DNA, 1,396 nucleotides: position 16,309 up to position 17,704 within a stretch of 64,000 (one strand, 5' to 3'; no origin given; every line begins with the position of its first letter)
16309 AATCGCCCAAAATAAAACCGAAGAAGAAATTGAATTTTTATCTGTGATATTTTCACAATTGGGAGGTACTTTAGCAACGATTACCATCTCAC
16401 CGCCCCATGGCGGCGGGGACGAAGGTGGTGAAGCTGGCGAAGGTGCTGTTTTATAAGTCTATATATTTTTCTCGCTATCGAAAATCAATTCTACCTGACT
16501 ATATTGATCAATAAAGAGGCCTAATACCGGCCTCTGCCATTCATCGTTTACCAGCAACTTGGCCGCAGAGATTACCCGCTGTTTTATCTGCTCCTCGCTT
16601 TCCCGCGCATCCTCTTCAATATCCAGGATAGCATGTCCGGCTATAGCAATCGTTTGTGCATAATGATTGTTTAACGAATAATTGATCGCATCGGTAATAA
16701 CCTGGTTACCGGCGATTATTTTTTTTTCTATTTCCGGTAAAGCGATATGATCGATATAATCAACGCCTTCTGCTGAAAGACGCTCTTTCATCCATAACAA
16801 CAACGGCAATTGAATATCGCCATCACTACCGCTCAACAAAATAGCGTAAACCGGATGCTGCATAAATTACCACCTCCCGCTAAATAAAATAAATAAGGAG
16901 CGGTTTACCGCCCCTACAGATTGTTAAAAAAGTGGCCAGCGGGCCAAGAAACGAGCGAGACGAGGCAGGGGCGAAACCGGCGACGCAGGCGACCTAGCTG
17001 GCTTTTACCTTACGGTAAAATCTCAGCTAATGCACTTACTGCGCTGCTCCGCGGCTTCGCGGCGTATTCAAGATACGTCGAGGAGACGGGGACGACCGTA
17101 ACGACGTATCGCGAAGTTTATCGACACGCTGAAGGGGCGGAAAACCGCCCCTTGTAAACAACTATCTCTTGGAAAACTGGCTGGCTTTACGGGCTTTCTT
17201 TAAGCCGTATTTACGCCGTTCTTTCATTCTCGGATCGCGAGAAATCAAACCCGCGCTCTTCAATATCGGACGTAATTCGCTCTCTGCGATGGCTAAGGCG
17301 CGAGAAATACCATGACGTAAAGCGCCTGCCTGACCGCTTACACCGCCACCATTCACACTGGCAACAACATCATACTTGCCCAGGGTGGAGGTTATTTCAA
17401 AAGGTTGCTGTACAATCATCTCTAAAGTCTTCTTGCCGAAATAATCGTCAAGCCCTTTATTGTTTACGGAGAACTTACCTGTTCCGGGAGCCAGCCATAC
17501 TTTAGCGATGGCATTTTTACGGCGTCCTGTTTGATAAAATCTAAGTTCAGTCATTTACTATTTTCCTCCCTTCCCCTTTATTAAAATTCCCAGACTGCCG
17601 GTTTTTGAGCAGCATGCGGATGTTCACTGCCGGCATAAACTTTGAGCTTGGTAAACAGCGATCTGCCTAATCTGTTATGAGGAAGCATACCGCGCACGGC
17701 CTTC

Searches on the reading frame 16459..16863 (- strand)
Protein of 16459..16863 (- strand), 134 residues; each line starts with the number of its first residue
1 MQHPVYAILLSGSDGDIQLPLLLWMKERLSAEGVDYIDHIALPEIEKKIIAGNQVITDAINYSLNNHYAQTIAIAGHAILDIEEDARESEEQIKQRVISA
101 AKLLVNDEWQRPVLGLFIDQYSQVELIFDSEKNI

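Call 13: find_encoding_contigs(protein=window:16459-16863:-, flank=6000, max_places=10)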
Protein window:16459-16863:- (134 aa): 4 contigs read that carry it; 1 place shown.
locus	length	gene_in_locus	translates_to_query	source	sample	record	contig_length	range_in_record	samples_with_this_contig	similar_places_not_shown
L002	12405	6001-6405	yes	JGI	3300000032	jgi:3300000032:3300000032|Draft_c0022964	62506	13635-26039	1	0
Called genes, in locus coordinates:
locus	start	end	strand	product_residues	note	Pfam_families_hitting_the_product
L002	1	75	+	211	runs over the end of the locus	PF00163:Ribosomal_S4, PF01479:S4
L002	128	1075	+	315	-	PF01193:RNA_pol_L, PF01000:RNA_pol_A_bac, PF03118:RNA_pol_A_CTD, PF26169:HHH_XRCC3_RpoA (weak)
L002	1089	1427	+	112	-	PF01196:Ribosomal_L17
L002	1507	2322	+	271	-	PF00005:ABC_tran, PF02463:SMC_N, PF13304:AAA_21 (faint)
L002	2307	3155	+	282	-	PF00005:ABC_tran, PF02463:SMC_N, PF13304:AAA_21 (faint)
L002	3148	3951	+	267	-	PF02361:CbiQ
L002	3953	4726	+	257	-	PF01416:PseudoU_synth_1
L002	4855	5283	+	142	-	PF00572:Ribosomal_L13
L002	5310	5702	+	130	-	PF00380:Ribosomal_S9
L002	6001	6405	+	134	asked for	PF20393:Pro_CA_2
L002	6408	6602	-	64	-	PF20564:DUF6774 (weak)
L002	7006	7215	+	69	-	-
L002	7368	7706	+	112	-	PF07486:Hydrolase_2, PF00397:WW (faint)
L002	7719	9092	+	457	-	PF20769:YPEB_N, PF14620:YPEB_PepSY1-2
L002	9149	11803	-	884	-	PF00912:Transgly, PF00905:Transpeptidase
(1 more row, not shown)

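Call 29: find_homologous_proteins(query=window:16459-16863:-)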
Query window:16459-16863:- (134 aa): 3 proteins with E <= 0.001 among 13 candidates.
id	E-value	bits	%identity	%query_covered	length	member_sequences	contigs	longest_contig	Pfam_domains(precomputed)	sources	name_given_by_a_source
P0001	3.5e-75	268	95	99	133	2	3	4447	PF20393.4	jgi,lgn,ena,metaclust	metaclust:\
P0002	1.8e-63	231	82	99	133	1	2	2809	PF20393.4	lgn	-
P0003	1.6e-62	228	80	99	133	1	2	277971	PF20393.4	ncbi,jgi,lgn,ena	-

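Call 30: find_encoding_contigs(protein=P0003, flank=4000, max_places=4)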
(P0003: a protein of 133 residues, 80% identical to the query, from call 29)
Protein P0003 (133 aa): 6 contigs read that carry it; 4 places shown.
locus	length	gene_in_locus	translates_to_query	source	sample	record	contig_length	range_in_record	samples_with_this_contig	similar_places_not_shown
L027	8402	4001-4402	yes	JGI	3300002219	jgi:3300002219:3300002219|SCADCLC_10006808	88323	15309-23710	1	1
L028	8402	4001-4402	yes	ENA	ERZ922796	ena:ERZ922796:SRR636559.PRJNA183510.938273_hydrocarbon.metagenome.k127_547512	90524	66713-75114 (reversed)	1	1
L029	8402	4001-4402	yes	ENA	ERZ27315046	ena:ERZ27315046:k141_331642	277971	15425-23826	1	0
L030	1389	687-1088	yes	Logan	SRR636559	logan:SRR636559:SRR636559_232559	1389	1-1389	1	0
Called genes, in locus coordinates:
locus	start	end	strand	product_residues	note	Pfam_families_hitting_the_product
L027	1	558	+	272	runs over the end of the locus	PF00005:ABC_tran, PF02463:SMC_N, PF13304:AAA_21 (faint)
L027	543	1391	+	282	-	PF00005:ABC_tran, PF02463:SMC_N, PF13304:AAA_21 (faint)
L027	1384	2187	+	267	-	PF02361:CbiQ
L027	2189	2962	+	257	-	PF01416:PseudoU_synth_1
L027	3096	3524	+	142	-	PF00572:Ribosomal_L13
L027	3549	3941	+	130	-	PF00380:Ribosomal_S9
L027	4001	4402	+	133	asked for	PF20393:Pro_CA_2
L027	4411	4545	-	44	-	-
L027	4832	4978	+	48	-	-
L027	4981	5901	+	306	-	PF08823:PG_binding_2 (faint), PF01471:PG_binding_1, PF09374:PG_binding_3 (faint), PF01471:PG_binding_1, PF07486:Hydrolase_2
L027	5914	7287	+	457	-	PF20769:YPEB_N, PF14620:YPEB_PepSY1-2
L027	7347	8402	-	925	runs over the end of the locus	PF00912:Transgly, PF00905:Transpeptidase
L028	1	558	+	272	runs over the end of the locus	PF00005:ABC_tran, PF02463:SMC_N, PF13304:AAA_21 (faint)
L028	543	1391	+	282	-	PF00005:ABC_tran, PF02463:SMC_N, PF13304:AAA_21 (faint)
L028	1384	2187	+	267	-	PF02361:CbiQ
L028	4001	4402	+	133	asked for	PF20393:Pro_CA_2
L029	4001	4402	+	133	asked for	PF20393:Pro_CA_2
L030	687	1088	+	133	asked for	PF20393:Pro_CA_2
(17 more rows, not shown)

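Call 31: find_encoding_contigs(protein=P0001, flank=4000, max_places=4)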
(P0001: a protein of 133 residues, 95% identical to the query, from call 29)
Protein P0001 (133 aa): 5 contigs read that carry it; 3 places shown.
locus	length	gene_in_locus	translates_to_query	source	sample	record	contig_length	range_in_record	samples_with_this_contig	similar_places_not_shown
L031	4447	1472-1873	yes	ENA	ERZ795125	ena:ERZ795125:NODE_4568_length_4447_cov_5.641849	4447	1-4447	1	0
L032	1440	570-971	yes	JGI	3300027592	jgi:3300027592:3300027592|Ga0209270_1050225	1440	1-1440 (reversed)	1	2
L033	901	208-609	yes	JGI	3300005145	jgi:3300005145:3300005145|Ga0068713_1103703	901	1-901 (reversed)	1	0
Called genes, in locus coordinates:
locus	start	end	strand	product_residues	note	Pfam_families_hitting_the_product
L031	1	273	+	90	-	?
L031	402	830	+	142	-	PF00572:Ribosomal_L13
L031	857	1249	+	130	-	PF00380:Ribosomal_S9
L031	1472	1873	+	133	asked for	PF20393:Pro_CA_2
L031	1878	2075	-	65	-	PF20564:DUF6774 (weak)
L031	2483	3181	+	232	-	PF01471:PG_binding_1, PF09374:PG_binding_3 (faint), PF07486:Hydrolase_2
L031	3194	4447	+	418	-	?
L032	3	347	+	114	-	?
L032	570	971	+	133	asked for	PF20393:Pro_CA_2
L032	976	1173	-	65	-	PF20564:DUF6774 (weak)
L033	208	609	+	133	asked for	PF20393:Pro_CA_2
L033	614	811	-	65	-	PF20564:DUF6774 (weak)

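Call 32: find_encoding_contigs(protein=P0002, flank=4000, max_places=4)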
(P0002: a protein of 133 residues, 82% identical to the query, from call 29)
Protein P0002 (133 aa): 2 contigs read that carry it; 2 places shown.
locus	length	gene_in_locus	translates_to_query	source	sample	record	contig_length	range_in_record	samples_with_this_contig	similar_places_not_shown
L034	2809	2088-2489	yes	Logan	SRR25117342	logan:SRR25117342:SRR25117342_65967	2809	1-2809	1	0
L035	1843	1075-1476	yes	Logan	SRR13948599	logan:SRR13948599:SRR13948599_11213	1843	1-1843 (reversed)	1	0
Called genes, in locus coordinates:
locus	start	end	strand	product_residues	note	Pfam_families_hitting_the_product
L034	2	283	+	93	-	?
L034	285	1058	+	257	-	PF01416:PseudoU_synth_1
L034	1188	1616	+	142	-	PF00572:Ribosomal_L13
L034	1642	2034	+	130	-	PF00380:Ribosomal_S9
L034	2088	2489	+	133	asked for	PF20393:Pro_CA_2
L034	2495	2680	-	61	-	PF20564:DUF6774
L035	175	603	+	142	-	PF00572:Ribosomal_L13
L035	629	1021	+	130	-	PF00380:Ribosomal_S9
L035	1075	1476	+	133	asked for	PF20393:Pro_CA_2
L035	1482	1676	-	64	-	PF20564:DUF6774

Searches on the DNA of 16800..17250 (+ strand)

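Call 5: search_rna_families(source=window, start=16800, end=17250, threshold=evalue, max_evalue=10)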
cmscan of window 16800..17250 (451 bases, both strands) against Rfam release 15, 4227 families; matches with E-value up to 10: 2.
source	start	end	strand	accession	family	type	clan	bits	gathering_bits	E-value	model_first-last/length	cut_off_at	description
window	17071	17163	+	RF02029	sraA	Gene; sRNA;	-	17.7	56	4.1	1-95/95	no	sraA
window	16974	17045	-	RF03023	rpfG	Gene; sRNA;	-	16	75.9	0.53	1-85/85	no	rpfG RNA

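Call 17: search_dna_similar(query=window:16916-17133:+, collection=plasmids, mode=distant)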
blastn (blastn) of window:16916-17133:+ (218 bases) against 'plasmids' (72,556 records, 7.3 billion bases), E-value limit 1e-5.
No match.

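Call 18: search_dna_similar(query=window:16916-17133:+, collection=phages, mode=distant)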
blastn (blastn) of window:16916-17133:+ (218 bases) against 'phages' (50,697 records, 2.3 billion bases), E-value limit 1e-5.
No match.

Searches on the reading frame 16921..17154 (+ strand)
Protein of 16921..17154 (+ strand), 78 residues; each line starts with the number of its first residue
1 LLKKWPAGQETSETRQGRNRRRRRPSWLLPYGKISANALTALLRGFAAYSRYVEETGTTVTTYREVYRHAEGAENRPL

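Call 15: find_homologous_proteins(query=window:16921-17154:+, max_evalue=0.01)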
Query window:16921-17154:+: no candidate shares three 5-residue words with the query. No homologue found.

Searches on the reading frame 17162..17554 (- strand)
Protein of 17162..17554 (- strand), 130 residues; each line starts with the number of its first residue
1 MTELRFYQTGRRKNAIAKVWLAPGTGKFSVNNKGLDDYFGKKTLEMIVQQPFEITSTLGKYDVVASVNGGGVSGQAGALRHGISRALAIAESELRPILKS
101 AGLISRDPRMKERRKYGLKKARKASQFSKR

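Call 62: find_encoding_contigs(protein=window:17162-17554:-, flank=1500, max_places=10)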
Protein window:17162-17554:- (130 aa): 5 contigs read that carry it; 2 places shown.
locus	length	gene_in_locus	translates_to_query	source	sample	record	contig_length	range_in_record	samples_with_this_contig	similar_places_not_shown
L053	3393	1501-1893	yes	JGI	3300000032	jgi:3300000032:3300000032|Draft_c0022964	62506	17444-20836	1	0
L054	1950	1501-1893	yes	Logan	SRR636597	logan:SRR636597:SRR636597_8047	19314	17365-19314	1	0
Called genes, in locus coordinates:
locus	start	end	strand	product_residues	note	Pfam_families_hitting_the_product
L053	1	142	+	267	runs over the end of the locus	PF02361:CbiQ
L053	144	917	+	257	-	PF01416:PseudoU_synth_1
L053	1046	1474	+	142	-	PF00572:Ribosomal_L13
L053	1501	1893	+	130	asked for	PF00380:Ribosomal_S9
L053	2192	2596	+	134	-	PF20393:Pro_CA_2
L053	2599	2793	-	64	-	PF20564:DUF6774 (weak)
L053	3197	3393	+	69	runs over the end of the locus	-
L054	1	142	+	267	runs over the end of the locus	PF02361:CbiQ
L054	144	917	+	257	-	PF01416:PseudoU_synth_1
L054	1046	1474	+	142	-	PF00572:Ribosomal_L13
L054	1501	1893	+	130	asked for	PF00380:Ribosomal_S9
